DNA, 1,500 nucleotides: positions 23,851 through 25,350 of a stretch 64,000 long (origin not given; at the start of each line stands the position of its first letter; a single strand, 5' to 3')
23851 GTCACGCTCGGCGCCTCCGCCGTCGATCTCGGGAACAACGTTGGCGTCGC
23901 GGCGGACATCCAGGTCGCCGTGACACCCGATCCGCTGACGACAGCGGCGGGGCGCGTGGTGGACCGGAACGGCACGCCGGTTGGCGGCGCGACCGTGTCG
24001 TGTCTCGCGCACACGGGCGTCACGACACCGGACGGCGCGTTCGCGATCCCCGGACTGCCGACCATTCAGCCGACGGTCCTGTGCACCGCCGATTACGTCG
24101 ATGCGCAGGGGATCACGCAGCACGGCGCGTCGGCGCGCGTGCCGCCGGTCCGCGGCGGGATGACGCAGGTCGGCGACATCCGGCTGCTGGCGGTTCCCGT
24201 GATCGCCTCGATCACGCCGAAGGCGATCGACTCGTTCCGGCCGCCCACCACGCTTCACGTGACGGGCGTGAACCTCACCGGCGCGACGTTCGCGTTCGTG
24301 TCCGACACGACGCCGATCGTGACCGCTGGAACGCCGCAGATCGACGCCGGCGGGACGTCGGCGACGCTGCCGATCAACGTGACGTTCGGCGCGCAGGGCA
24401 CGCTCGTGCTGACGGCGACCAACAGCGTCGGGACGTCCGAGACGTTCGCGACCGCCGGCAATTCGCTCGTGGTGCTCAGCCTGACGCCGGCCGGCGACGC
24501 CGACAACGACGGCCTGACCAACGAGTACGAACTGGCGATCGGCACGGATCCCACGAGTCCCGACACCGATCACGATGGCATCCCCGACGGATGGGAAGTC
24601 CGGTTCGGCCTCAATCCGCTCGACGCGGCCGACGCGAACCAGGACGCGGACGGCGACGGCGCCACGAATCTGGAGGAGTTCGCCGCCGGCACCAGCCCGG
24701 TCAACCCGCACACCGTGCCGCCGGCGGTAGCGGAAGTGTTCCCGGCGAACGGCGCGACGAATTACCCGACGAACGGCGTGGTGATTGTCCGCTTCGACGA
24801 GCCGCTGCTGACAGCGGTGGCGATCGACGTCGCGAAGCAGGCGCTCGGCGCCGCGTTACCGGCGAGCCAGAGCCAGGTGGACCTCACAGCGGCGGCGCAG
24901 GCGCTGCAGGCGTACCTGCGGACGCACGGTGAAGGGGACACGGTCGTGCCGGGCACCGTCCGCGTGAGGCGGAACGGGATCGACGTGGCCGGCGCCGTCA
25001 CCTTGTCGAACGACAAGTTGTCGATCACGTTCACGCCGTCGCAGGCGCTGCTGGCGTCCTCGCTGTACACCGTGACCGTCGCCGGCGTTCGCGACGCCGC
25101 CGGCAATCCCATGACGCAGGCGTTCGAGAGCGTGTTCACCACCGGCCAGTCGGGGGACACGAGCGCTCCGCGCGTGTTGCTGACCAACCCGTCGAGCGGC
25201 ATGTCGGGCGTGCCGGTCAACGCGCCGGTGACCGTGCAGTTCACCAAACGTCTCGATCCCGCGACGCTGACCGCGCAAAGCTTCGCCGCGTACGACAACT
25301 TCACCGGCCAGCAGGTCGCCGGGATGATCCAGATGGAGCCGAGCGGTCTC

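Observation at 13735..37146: Seven-gene, translationally coupled 'mega-protein plus periplasmic redox' operon bracketed by paralogous di-haem DUF1111 genes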

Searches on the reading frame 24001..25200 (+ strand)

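Call 81: search_protein_families(library=pfam, proteins=[window:24001-25200:+], max_evalue=0.01)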
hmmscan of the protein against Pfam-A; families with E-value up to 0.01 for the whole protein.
window:24001-25200:+ (400 aa): 3 families
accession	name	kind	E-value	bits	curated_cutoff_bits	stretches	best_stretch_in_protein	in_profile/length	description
PF18884.5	TSP3_bac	-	7.7e-14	51.7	25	2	166-187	1-22/22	Bacterial TSP3 repeat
PF13205.12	Big_5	-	2.5e-13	51.1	23.6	1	238-381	2-105/105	Bacterial Ig-like domain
PF03495.19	Binary_toxB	-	0.00055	20.5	25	0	187-200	1-14/78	Clostridial binary toxin B/anthrax toxin PA Ca-binding domain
